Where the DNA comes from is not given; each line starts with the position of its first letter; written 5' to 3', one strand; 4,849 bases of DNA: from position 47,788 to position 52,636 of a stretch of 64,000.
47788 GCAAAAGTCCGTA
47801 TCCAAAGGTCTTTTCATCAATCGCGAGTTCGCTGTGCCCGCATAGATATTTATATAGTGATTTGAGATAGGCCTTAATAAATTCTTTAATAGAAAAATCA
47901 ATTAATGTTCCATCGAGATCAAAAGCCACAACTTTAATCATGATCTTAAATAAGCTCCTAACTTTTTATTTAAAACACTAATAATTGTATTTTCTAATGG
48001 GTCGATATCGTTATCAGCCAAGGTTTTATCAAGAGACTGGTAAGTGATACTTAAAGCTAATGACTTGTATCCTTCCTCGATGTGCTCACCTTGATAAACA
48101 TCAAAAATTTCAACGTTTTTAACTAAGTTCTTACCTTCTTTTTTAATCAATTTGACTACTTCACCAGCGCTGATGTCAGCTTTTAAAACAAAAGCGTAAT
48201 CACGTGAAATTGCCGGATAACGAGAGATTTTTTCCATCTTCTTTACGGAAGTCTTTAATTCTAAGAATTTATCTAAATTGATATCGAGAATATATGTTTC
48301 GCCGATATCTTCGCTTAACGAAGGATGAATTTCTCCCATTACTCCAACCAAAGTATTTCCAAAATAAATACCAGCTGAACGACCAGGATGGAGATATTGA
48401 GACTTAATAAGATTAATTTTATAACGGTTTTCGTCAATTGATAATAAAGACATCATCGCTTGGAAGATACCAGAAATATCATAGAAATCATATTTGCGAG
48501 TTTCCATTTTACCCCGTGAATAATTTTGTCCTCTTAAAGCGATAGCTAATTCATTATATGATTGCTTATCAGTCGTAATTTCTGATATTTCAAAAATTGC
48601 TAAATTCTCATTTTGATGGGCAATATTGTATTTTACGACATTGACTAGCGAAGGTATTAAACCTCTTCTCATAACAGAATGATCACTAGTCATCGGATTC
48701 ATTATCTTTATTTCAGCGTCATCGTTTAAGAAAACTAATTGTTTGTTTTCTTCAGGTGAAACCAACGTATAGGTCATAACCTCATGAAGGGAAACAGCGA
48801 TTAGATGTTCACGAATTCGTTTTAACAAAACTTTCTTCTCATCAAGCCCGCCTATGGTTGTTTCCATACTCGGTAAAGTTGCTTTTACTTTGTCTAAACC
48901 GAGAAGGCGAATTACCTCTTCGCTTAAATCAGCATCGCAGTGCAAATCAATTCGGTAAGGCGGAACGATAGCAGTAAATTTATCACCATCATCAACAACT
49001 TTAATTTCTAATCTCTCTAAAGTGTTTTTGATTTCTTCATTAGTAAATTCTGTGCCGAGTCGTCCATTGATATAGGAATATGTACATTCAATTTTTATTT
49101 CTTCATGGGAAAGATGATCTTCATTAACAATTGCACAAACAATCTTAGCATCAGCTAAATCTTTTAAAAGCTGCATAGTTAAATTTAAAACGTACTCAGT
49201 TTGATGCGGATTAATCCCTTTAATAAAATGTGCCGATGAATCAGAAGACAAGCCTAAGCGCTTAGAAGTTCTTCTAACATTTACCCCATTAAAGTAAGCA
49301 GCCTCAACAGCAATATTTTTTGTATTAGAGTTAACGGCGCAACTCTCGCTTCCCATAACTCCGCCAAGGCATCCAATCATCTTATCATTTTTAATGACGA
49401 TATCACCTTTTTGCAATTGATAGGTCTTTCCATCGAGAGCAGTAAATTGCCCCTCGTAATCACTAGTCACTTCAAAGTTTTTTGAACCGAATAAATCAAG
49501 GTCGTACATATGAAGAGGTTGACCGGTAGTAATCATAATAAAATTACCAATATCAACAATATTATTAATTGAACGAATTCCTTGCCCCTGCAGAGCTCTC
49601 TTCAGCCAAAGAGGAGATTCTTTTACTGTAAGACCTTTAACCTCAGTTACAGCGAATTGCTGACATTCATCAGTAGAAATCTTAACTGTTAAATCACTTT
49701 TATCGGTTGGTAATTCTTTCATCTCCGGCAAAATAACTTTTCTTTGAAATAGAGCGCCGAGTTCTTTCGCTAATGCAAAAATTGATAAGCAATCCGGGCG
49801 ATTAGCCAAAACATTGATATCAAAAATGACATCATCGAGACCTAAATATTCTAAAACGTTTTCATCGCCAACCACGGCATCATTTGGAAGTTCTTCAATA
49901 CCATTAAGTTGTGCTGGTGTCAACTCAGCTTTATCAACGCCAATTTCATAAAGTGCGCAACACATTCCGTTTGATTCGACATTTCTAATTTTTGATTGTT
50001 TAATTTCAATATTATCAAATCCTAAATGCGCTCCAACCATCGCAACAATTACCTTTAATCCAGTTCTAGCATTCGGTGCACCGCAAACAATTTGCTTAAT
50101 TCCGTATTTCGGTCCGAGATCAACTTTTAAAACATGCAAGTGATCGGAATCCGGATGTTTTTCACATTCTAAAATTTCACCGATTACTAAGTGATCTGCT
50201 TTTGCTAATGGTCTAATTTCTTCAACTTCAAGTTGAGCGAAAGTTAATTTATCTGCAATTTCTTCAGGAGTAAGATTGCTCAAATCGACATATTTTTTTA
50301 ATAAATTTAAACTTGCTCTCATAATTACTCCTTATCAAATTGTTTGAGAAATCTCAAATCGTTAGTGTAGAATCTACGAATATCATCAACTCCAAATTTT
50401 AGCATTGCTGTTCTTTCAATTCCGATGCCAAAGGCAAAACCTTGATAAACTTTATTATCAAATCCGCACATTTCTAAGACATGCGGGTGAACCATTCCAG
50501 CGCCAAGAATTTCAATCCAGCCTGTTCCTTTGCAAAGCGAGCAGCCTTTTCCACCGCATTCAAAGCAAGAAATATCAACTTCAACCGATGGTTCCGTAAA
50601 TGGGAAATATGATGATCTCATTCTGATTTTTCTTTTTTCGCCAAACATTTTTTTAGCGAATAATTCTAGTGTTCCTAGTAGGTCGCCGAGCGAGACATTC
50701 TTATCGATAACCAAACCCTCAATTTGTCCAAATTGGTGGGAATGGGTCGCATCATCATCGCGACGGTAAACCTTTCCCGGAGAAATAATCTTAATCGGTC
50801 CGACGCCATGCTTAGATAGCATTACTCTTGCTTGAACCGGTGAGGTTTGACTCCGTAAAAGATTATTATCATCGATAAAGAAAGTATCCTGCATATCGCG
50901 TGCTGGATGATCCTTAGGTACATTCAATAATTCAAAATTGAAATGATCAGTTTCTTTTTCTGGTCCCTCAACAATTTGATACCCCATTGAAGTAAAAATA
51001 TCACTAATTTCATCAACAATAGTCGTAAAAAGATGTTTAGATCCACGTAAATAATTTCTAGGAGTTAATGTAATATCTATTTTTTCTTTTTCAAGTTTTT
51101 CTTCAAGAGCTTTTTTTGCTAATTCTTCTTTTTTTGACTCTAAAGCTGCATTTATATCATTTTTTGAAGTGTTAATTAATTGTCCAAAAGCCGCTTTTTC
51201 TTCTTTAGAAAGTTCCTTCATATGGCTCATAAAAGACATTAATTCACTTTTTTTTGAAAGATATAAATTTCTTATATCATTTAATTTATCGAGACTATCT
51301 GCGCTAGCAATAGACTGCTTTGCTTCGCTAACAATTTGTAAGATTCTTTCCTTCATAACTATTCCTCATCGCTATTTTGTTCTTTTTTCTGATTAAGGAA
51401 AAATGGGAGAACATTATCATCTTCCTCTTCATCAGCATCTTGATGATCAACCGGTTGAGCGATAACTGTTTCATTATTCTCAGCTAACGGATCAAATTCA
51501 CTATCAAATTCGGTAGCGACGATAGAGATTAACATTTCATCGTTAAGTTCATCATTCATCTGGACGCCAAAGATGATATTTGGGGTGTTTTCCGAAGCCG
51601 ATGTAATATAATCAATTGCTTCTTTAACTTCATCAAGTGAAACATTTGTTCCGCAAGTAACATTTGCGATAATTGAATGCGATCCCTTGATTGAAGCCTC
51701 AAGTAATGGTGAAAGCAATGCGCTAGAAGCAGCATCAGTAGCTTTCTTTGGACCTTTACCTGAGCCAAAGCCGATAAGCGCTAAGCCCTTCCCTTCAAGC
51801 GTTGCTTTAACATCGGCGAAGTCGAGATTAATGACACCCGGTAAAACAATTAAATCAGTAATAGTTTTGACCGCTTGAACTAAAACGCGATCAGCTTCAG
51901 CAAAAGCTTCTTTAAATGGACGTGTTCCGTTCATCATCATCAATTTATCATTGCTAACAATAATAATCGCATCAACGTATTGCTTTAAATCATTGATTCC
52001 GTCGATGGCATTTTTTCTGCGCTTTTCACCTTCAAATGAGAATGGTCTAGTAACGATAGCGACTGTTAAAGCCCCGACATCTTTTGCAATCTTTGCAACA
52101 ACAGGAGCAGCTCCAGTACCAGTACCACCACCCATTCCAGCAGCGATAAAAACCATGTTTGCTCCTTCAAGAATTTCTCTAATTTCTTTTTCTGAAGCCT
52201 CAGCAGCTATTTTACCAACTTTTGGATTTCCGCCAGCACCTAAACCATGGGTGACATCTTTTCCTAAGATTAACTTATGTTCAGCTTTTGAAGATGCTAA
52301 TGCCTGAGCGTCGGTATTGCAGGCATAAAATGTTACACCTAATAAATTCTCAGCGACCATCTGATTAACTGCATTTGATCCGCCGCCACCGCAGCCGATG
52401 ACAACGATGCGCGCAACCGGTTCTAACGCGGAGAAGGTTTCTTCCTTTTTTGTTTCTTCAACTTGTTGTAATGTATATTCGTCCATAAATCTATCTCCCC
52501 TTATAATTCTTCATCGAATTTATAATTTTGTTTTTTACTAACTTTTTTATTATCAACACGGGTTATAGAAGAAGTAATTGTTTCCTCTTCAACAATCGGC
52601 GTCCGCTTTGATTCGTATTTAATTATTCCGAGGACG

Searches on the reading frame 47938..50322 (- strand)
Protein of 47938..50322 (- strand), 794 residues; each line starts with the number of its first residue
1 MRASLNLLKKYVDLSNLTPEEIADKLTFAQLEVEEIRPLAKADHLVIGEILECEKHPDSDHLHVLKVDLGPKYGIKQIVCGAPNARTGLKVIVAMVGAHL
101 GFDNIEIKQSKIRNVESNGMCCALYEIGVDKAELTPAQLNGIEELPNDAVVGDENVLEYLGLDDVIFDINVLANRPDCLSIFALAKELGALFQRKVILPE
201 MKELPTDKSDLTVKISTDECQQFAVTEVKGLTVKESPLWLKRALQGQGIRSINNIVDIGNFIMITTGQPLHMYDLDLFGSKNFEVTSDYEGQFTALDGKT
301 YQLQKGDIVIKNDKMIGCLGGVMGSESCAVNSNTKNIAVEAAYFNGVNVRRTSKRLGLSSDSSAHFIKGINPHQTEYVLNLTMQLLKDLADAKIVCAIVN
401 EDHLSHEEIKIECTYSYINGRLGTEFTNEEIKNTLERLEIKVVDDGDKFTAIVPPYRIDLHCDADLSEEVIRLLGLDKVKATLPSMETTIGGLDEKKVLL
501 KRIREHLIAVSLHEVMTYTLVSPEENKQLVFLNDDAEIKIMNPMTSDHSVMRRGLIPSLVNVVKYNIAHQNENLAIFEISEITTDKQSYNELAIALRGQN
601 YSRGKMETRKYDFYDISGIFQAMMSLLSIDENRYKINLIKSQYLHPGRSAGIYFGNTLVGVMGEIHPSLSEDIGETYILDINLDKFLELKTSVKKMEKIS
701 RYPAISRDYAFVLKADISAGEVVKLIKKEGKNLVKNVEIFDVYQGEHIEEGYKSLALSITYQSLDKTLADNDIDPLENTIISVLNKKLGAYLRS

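Call 18: search_protein_families(library=pfam, proteins=[window:47938-50322:-], max_evalue=0.00001)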
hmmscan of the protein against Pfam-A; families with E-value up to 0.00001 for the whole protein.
window:47938-50322:- (794 aa): 5 families
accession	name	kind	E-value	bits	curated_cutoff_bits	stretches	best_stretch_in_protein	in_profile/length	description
PF03483.22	B3_4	-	2.9e-52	177.2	29.3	1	220-390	2-173/174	B3/4 domain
PF17759.6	tRNA_synthFbeta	-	1.3e-49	169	22.4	1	480-682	2-213/214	Phenylalanyl tRNA synthetase beta chain CLM domain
PF03147.19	FDX-ACB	-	5.1e-31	107.4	31.1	1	700-793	1-94/94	Ferredoxin-fold anticodon binding domain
PF03484.21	B5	-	1.2e-18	67.4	28.6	1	411-475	1-66/67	tRNA synthetase B5 domain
PF01588.26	tRNA_bind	-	1.5e-17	63.9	27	1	45-131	1-81/96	Putative tRNA binding domain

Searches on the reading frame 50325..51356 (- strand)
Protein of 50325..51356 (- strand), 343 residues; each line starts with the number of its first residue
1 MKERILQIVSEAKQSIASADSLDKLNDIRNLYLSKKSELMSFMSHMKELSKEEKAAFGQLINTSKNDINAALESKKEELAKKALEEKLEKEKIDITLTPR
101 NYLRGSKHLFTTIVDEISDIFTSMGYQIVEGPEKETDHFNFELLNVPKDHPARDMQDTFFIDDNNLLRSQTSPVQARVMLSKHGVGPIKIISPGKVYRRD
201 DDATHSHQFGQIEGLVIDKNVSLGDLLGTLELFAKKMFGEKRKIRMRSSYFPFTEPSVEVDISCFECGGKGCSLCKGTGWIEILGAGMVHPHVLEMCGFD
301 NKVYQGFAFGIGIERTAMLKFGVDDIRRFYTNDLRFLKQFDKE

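Call 44: search_protein_families(library=pfam, proteins=[window:50325-51356:-], max_evalue=0.0001)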
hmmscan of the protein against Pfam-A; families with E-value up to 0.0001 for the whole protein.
window:50325-51356:- (343 aa): 2 families
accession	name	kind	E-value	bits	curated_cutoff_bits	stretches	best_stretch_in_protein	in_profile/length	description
PF01409.25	tRNA-synt_2d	-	1.8e-101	339.2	19.8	1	92-340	1-246/246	tRNA synthetases class II core domain (F)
PF02912.23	Phe_tRNA-synt_N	-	4e-20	72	22.3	1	21-88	2-69/69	Aminoacyl tRNA synthetase class II, N-terminal domain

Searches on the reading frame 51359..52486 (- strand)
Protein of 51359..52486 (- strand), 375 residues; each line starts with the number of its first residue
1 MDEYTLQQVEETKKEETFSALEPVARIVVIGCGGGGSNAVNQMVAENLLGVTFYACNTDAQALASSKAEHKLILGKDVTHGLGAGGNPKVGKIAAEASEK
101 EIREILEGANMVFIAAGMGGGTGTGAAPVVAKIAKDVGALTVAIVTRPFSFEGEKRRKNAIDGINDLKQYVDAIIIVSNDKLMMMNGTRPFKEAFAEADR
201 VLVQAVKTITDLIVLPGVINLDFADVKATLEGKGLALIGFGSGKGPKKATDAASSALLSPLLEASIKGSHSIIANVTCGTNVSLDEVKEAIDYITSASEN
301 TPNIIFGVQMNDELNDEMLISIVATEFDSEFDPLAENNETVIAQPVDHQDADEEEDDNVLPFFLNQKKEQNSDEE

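Call 44: search_protein_families(library=pfam, proteins=[window:51359-52486:-], max_evalue=0.0001)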
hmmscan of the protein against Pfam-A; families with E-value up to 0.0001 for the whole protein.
window:51359-52486:- (375 aa): 2 families
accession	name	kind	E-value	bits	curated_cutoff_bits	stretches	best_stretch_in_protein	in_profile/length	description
PF00091.31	Tubulin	-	1.8e-50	172.3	33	1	26-185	1-188/190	Tubulin/FtsZ family, GTPase domain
PF12327.13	FtsZ_C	-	8.8e-24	84.1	27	1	234-328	1-95/95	FtsZ family, C-terminal domain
